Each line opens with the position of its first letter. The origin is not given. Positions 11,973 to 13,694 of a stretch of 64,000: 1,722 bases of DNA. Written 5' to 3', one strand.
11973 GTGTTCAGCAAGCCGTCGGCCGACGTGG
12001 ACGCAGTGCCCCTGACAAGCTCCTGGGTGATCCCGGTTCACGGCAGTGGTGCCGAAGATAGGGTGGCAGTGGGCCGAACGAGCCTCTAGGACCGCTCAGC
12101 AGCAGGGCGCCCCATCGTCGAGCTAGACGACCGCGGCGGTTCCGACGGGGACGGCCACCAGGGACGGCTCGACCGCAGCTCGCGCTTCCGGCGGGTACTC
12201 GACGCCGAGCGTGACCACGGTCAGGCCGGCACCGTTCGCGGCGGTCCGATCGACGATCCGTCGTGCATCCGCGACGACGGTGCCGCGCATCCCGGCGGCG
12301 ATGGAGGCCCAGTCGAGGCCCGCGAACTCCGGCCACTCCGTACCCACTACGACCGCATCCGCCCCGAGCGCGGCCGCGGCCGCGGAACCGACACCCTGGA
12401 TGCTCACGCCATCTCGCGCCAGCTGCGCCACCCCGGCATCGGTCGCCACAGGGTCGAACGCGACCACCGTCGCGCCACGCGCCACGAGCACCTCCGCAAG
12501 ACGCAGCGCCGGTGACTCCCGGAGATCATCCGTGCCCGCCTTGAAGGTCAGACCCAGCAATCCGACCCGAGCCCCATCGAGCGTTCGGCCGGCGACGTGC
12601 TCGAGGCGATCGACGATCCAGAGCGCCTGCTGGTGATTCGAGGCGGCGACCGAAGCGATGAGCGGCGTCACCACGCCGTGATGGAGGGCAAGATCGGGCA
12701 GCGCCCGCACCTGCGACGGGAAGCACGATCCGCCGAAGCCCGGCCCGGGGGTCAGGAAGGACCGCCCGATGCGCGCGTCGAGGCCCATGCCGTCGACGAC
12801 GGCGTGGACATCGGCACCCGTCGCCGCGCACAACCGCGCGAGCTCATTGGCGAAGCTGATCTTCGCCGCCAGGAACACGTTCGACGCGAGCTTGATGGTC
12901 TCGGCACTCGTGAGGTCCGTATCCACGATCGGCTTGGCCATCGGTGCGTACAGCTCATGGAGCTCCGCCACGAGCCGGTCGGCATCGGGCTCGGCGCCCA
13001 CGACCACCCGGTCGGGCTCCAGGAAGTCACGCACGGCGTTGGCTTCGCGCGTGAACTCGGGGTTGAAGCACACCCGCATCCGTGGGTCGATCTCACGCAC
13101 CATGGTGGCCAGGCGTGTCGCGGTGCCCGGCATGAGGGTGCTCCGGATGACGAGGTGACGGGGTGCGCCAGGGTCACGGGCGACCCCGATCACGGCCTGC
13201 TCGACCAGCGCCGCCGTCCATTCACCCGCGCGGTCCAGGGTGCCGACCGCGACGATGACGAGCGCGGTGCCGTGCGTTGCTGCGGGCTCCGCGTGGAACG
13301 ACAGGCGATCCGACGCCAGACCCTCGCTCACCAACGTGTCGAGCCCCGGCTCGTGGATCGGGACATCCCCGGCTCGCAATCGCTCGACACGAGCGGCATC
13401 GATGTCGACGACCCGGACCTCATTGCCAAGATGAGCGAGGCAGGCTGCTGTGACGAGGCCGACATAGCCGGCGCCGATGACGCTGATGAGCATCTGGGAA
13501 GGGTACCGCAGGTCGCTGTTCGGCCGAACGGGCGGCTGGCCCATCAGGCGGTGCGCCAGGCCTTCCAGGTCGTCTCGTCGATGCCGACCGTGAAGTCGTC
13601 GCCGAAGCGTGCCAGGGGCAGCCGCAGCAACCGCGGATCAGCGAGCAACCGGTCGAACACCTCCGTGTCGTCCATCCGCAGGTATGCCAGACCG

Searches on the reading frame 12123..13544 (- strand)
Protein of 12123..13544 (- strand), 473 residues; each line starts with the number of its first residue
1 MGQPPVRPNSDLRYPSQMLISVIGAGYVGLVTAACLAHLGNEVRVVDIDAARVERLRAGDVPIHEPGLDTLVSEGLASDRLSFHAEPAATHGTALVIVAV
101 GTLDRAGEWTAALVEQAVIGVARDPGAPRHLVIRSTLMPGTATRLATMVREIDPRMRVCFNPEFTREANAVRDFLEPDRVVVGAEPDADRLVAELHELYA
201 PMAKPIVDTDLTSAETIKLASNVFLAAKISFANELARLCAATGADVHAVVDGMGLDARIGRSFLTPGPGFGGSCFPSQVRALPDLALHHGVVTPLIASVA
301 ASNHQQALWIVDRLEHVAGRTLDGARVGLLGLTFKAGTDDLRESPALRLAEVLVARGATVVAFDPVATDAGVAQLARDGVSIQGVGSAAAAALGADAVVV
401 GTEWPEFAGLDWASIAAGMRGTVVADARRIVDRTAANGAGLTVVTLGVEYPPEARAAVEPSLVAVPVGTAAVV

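Call 39: search_protein_families(library=pfam, proteins=[window:12123-13544:-], max_evalue=0.00001)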
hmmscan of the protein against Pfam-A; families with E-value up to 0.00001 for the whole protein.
window:12123-13544:- (473 aa): 3 families
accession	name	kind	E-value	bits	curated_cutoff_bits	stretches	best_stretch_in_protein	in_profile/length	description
PF03721.20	UDPG_MGDP_dh_N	-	1e-38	133.2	27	1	18-191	1-183/187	UDP-glucose/GDP-mannose dehydrogenase family, NAD binding domain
PF00984.24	UDPG_MGDP_dh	-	3.1e-32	111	25.4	1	213-304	2-93/94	UDP-glucose/GDP-mannose dehydrogenase family, central domain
PF03720.21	UDPG_MGDP_dh_C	-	6.4e-26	91.2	30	1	329-433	2-103/103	UDP-glucose/GDP-mannose dehydrogenase family, UDP binding domain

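Call 71: find_homologous_proteins(query=window:12123-13544:-, max_evalue=1e-50)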
Query window:12123-13544:- (473 aa): 7927 proteins with E <= 1e-50 among 8000 candidates; the best 120 are listed.
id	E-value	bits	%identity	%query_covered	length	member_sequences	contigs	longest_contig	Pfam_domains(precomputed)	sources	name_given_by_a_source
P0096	0.0e+0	1012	100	100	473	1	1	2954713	PF00984.25,PF02558.23,PF03721.21,PF03720.23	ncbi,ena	-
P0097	1.6e-232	790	82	96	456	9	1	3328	PF00984.25,PF03721.21,PF03720.23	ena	-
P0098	1.5e-227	774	81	96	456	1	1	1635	PF00984.25,PF03721.21,PF03720.23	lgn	-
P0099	1.0e-226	771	80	96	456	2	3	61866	PF00984.25,PF03721.21,PF03720.23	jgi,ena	-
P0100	3.6e-226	769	80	96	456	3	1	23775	PF00984.25,PF03721.21,PF03720.23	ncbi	-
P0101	9.7e-214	728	77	96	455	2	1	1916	PF00984.25,PF03721.21,PF03720.23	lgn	-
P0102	1.1e-209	715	81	89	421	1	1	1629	PF00984.25,PF03721.21,PF03720.23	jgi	-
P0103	1.8e-203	695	74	96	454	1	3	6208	PF00984.25,PF03721.21,PF03720.23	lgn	-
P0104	3.1e-203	694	74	96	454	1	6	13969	PF00984.25,PF03721.21,PF03720.23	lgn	-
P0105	4.3e-203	693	74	96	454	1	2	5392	PF00984.25,PF03721.21,PF03720.23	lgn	-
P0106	1.1e-202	692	73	93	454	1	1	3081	PF00984.25,PF02254.25,PF03721.21,PF03720.23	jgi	jgi:UDPglucose 6-dehydrogenase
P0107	2.2e-202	691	75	92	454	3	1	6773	PF00984.25,PF03721.21,PF03720.23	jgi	jgi:UDPglucose 6-dehydrogenase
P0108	2.3e-202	691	72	99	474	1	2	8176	PF00984.25,PF03721.21,PF03720.23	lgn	-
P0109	8.8e-202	689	75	96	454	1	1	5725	PF00984.25,PF03721.21,PF03720.23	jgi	jgi:UDPglucose 6-dehydrogenase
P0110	1.2e-201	689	74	92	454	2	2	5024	PF00984.25,PF03721.21,PF03720.23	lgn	-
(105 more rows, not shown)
